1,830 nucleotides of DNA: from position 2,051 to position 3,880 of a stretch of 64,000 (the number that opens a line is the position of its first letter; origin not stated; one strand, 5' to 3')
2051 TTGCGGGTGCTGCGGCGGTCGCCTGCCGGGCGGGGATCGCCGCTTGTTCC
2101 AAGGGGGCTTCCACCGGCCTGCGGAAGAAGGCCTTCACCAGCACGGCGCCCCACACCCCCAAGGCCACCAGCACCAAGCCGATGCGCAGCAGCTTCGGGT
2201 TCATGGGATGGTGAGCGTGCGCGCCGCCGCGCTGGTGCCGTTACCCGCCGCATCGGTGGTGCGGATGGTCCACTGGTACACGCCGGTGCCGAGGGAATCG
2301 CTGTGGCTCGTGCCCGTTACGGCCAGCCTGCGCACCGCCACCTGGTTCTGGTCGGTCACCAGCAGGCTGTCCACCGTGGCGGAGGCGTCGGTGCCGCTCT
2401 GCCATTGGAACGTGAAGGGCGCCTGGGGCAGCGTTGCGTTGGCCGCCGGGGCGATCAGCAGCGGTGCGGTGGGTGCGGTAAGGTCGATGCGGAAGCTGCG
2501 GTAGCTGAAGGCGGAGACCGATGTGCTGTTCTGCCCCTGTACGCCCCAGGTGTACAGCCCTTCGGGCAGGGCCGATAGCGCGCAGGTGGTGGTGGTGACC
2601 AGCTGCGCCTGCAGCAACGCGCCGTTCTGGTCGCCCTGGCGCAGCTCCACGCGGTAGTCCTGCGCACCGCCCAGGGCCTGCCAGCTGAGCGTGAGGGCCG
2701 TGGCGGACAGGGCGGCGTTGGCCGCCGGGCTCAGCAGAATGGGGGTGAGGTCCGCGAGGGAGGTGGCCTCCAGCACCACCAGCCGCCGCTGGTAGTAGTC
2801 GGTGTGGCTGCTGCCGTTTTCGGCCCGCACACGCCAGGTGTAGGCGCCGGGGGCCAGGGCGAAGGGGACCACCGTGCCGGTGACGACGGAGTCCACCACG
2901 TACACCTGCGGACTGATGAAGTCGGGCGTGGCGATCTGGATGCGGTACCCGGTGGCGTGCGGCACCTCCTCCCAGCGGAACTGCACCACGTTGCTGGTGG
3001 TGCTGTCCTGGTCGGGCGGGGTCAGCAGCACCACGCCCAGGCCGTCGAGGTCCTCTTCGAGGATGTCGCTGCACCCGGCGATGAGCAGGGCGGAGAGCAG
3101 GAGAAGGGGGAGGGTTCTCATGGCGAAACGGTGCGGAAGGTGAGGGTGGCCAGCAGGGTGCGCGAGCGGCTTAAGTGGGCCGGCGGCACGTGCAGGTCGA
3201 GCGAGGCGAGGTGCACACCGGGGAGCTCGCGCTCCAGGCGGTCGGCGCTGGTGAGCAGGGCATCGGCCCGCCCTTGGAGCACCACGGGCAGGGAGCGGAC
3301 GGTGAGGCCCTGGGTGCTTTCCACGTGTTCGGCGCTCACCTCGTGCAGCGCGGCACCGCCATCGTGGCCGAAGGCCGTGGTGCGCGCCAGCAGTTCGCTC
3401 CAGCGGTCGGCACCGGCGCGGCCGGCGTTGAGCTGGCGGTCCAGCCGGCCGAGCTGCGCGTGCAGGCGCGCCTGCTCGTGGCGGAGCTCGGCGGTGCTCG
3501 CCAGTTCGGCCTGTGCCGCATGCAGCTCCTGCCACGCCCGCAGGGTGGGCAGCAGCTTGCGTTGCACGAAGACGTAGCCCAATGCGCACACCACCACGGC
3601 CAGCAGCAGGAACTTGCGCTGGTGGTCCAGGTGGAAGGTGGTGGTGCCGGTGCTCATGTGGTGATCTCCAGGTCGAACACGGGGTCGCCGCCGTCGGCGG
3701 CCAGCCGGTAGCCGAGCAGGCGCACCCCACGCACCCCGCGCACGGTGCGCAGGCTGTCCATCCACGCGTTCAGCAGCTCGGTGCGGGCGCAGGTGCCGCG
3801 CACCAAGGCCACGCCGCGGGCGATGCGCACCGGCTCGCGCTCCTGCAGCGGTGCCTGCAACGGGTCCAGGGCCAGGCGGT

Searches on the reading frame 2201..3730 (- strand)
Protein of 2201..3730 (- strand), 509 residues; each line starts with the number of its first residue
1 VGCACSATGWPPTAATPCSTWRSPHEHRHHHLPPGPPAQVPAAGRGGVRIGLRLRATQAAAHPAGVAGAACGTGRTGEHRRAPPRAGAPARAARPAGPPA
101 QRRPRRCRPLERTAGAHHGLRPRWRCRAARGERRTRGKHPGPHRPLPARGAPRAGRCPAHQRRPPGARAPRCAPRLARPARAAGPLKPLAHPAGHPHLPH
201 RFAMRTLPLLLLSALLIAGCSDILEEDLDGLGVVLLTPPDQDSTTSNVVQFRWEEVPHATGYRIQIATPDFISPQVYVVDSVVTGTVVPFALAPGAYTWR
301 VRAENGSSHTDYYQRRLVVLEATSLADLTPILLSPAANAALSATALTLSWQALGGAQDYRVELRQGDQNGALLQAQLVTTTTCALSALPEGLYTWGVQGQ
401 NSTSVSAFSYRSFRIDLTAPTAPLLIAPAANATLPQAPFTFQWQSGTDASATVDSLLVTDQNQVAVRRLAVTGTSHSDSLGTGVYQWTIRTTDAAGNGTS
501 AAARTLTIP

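Call 72: search_protein_families(library=pfam, proteins=[window:2201-3730:-], max_evalue=0.001)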
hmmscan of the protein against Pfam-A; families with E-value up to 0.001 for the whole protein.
window:2201-3730:- (509 aa): 1 family
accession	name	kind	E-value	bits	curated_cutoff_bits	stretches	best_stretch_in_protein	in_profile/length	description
PF24421.1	Ig_J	-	0.00011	22.8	29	0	359-403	43-88/104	Tip attachment protein J, Ig-like domain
